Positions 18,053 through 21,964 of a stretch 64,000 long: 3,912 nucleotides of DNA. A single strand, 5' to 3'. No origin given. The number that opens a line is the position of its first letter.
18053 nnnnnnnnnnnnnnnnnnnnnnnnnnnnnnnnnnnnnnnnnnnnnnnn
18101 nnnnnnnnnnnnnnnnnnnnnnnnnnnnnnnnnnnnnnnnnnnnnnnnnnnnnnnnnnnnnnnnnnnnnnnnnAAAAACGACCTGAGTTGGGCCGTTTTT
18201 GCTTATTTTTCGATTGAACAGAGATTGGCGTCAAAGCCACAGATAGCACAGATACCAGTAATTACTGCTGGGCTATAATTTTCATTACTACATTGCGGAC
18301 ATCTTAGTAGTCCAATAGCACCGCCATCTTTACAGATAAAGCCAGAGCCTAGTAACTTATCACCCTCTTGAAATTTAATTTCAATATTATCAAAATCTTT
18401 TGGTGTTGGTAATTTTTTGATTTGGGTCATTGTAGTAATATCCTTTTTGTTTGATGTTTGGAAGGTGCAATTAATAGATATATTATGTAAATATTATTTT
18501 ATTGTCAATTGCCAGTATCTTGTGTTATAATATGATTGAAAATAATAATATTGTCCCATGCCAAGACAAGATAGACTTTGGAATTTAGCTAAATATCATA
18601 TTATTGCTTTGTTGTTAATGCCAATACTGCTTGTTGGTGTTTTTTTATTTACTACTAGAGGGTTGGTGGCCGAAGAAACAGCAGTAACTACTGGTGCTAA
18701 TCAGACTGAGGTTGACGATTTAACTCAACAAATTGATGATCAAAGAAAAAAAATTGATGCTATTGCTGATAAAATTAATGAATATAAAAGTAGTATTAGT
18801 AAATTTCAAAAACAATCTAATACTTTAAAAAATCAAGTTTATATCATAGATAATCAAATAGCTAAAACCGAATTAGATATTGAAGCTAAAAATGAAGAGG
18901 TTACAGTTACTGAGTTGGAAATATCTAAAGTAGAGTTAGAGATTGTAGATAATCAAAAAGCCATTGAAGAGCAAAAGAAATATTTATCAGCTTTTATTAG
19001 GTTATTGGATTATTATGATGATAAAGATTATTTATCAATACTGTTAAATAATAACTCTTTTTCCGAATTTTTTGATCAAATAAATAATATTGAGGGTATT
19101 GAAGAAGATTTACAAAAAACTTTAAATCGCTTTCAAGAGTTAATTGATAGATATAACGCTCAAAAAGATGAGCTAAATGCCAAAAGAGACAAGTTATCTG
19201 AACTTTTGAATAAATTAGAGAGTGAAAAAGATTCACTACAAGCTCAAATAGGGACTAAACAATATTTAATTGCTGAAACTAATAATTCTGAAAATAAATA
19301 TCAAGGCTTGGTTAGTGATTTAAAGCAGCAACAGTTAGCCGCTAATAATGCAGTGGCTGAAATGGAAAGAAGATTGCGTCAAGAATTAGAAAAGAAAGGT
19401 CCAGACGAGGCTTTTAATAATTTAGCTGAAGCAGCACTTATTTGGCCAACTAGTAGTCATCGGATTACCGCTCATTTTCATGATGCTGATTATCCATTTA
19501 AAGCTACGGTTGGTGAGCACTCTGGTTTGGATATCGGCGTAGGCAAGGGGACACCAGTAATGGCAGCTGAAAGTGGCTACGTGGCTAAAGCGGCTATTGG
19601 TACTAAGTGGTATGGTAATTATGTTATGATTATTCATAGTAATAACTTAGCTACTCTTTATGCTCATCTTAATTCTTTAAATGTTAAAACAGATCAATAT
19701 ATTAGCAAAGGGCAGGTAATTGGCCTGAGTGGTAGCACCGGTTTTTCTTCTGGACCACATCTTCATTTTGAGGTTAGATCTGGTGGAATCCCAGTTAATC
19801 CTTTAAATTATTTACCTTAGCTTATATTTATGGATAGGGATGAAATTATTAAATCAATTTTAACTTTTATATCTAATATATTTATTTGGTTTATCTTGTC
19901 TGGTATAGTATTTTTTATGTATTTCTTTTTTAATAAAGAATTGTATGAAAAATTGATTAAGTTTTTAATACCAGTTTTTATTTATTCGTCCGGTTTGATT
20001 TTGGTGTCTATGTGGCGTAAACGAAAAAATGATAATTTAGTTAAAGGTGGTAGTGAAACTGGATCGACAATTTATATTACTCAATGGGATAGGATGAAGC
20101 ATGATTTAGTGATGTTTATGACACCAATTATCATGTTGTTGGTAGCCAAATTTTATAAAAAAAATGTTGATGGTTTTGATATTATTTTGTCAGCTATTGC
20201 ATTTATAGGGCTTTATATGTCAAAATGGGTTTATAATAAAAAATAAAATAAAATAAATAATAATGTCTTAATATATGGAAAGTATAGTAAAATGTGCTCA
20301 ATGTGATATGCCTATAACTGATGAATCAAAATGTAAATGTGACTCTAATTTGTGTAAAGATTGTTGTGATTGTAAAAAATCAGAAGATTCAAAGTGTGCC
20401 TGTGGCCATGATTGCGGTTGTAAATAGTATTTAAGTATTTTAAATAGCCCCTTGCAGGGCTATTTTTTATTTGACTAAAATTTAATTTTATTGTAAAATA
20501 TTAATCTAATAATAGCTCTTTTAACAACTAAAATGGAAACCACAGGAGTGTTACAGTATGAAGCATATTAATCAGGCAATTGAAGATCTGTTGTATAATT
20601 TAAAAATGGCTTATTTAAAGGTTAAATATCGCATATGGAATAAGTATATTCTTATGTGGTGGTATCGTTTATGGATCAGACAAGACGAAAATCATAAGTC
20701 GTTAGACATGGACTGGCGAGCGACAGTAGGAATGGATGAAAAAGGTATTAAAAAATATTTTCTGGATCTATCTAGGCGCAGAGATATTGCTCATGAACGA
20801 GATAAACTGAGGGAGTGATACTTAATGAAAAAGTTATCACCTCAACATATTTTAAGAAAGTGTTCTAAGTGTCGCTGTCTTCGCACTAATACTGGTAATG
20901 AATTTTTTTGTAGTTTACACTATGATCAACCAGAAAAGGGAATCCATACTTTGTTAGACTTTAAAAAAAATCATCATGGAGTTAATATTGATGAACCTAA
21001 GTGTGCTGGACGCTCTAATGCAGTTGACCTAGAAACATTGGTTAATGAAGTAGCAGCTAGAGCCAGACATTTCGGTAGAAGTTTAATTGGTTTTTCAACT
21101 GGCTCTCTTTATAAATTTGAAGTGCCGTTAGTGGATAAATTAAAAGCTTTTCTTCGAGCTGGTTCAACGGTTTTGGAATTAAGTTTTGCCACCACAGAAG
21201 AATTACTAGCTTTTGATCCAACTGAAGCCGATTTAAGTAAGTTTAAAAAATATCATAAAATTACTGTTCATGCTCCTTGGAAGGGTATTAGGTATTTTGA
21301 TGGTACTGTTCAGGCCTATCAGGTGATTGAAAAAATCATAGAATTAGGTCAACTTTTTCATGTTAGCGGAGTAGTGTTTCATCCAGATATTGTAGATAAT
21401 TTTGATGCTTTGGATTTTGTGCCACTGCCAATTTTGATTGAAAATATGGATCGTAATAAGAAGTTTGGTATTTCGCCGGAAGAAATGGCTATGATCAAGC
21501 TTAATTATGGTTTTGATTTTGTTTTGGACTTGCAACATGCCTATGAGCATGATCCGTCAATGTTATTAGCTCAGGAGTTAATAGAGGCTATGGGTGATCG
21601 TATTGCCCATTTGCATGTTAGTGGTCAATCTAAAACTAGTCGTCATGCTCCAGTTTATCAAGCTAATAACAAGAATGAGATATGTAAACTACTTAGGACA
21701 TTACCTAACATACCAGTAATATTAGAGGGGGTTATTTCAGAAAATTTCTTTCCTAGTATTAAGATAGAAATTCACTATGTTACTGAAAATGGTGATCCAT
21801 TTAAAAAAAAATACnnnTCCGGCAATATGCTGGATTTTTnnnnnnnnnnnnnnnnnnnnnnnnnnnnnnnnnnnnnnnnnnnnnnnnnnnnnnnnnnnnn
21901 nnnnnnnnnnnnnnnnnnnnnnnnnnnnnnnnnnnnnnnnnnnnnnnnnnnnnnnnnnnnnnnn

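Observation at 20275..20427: Unannotated metallothionein-like ORF (50 aa, 26% Cys)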

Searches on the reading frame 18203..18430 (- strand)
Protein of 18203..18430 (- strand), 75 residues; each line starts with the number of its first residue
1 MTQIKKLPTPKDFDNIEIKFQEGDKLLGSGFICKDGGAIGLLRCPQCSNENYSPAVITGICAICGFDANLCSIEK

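Call 4: search_protein_families(library=pfam, proteins=[window:18203-18430:-], max_evalue=10)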
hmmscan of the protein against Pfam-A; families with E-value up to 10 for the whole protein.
window:18203-18430:- (75 aa): 2 families
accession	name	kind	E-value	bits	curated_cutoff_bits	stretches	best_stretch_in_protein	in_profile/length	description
PF04438.22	zf-HIT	-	0.61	10.3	24.7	1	59-68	3-12/30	HIT zinc finger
PF11781.13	Zn_ribbon_RRN7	-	2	8.6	27.1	1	43-53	6-16/32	Zinc-finger of RNA-polymerase I-specific TFIIB, Rrn7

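Call 74: search_protein_families(library=pfam, proteins=[window:18203-18430:-], max_evalue=0.1)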
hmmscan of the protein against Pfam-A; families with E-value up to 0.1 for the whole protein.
window:18203-18430:- (75 aa): 0 families

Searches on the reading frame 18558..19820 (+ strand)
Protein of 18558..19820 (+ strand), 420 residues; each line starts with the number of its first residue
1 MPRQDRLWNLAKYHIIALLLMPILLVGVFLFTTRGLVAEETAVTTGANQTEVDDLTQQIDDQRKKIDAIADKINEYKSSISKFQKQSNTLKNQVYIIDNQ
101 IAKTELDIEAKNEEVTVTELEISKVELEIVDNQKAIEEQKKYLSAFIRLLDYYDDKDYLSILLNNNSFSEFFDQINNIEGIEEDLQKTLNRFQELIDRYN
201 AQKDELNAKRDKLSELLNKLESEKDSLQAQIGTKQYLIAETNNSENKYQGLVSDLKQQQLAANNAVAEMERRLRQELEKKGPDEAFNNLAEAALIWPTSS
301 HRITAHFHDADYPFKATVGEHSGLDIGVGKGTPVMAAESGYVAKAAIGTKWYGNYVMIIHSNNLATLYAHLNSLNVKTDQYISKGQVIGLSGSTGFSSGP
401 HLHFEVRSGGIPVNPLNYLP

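Call 4: search_protein_families(library=pfam, proteins=[window:18558-19820:+], max_evalue=10)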
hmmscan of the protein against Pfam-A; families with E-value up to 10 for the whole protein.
window:18558-19820:+ (420 aa): 46 families (the best 25 are shown)
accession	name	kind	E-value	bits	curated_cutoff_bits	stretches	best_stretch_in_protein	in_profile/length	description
PF01551.29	Peptidase_M23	-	3.1e-31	107.9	28.7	1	320-415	2-96/96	Peptidase family M23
PF10174.14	Cast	-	0.0012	17.6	29.1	2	46-138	464-555/766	RIM-binding protein of the cytomatrix active zone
PF04849.18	HAP1_N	-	0.003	17.2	33.9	2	203-279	157-230/307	HAP1 N-terminal conserved region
PF12795.12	MscS_porin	-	0.006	16.6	34.4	2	171-277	28-140/238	Mechanosensitive ion channel porin domain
PF07889.17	DUF1664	-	0.01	16.3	34.6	2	49-105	65-121/124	Protein of unknown function (DUF1664)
PF13851.11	GAS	-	0.013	15.4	32.3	2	167-306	48-185/200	Growth-arrest specific micro-tubule binding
PF05266.19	DUF724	-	0.014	15.7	38.4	2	49-126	108-185/188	Protein of unknown function (DUF724)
PF13874.11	Nup54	-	0.021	15.3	30.5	1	192-278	31-117/140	Nucleoporin complex subunit 54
PF08614.16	ATG16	-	0.029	15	33.7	1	50-143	55-153/200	Autophagy protein 16 (ATG16)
PF25762.1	HAUS1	-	0.047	13.9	40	2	164-262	98-195/236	HAUS augmin-like complex subunit 1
PF00038.26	Filament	-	0.063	13.3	40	2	44-142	157-253/313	Intermediate filament protein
PF06103.16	DUF948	-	0.081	13.6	37.2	2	177-221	34-78/89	Bacterial protein of unknown function (DUF948)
PF06120.16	Phage_HK97_TLTM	-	0.098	12.3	24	1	39-172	70-200/295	Tail length tape measure protein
PF14584.11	DUF4446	-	0.1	13.1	27.4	1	15-96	3-84/150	Protein of unknown function (DUF4446)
PF06818.20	Fez1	-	0.11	13.4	34.4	2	46-141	62-157/199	Fez1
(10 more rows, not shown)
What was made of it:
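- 18558..19820 (+): First gene: 420-aa M23 (LytM-type) zinc metallopeptidase with an N-terminal TM segment and a coiled coil. PF01551, E=3e-31 (call 4).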

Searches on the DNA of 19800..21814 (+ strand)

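Call 12: search_rna_families(source=window, start=19800, end=20900, threshold=evalue, max_evalue=1)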
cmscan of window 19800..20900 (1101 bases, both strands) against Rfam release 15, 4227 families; matches with E-value up to 1: 1.
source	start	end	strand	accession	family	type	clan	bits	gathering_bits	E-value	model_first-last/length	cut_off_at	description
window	20051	20137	-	RF00295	snoTBR7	Gene; snRNA; snoRNA; CD-box;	-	20.5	45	0.19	1-75/75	no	Small nucleolar RNA TBR7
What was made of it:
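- Rfam finds nothing (call 12).
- Tried and rejected: Rfam at E<=1 around the ORF gave only a chance snoRNA-like match (call 12).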

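Call 47: search_rna_families(source=L008, start=5500, end=6050, threshold=evalue, max_evalue=1)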
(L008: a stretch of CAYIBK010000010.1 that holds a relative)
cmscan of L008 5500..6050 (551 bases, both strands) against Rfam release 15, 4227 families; matches with E-value up to 1: 2.
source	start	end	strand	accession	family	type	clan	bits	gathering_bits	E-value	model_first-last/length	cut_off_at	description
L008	5653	5761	-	RF01692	Bacteroid-trp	Cis-reg; leader;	-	29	49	0.35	1-131/131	no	Bacteroidete tryptophan peptide leader RNA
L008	5628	5759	+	RF01578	RUF1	Gene; sRNA;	-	18.6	70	0.38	1-264/264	no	Plasmodium RNA of unkown function RUF1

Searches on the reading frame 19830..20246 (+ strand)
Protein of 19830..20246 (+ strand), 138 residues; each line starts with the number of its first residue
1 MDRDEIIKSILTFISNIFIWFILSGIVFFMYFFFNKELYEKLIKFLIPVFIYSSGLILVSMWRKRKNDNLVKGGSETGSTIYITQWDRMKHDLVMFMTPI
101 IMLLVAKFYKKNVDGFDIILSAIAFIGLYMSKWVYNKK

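Call 4: search_protein_families(library=pfam, proteins=[window:19830-20246:+], max_evalue=10)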
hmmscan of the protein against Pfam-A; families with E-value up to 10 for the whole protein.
window:19830-20246:+ (138 aa): 5 families
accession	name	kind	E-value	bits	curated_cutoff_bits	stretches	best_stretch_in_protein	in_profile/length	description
PF04973.17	NMN_transporter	-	0.00018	22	27.3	1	15-131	21-125/175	Nicotinamide mononucleotide transporter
PF04246.17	RseC_MucC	-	0.0067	16.8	24.4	1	83-134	58-110/130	Positive regulator of sigma(E), RseC/MucC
PF20412.3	RALGAPB_N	-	0.12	12.8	27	1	35-95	58-116/125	RALGAPB N-terminal domain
PF12669.12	FeoB_associated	-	0.88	10.3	27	0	54-68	13-27/44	FeoB-associated Cys-rich membrane protein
PF03419.18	Peptidase_U4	-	1.3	8.6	28.4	1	8-69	84-146/284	Sporulation factor SpoIIGA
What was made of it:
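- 19830..20246 (+): Second gene: 138-aa multi-pass membrane protein of unknown family, starting 9 nt after the M23 gene. Only sub-threshold Pfam hits (NMN_transporter, E=1.8e-4, below the cut-off; call 4).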

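Call 30: find_related_loci(query=A4, collection=genome_contigs, flank=5000)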
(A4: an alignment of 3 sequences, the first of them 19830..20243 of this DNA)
Query A4 (138 aa) in genome_contigs; peptide patterns used: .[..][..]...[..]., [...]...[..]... (x = any residue, [..] = any of these).
553 stretches matched a pattern, but none encodes a relative of the query by tblastn (E <= 1e-3).
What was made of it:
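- Tried and rejected: The genome_contigs scan with the membrane protein also returned nothing (call 30).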

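Call 32: find_related_loci(query=A4, collection=metagenome_contigs, flank=5000)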
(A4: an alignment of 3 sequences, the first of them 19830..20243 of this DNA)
Query A4 (138 aa) in metagenome_contigs; peptide patterns used: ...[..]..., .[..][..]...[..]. (x = any residue, [..] = any of these).
600 stretches matched a pattern, but none encodes a relative of the query by tblastn (E <= 1e-3).
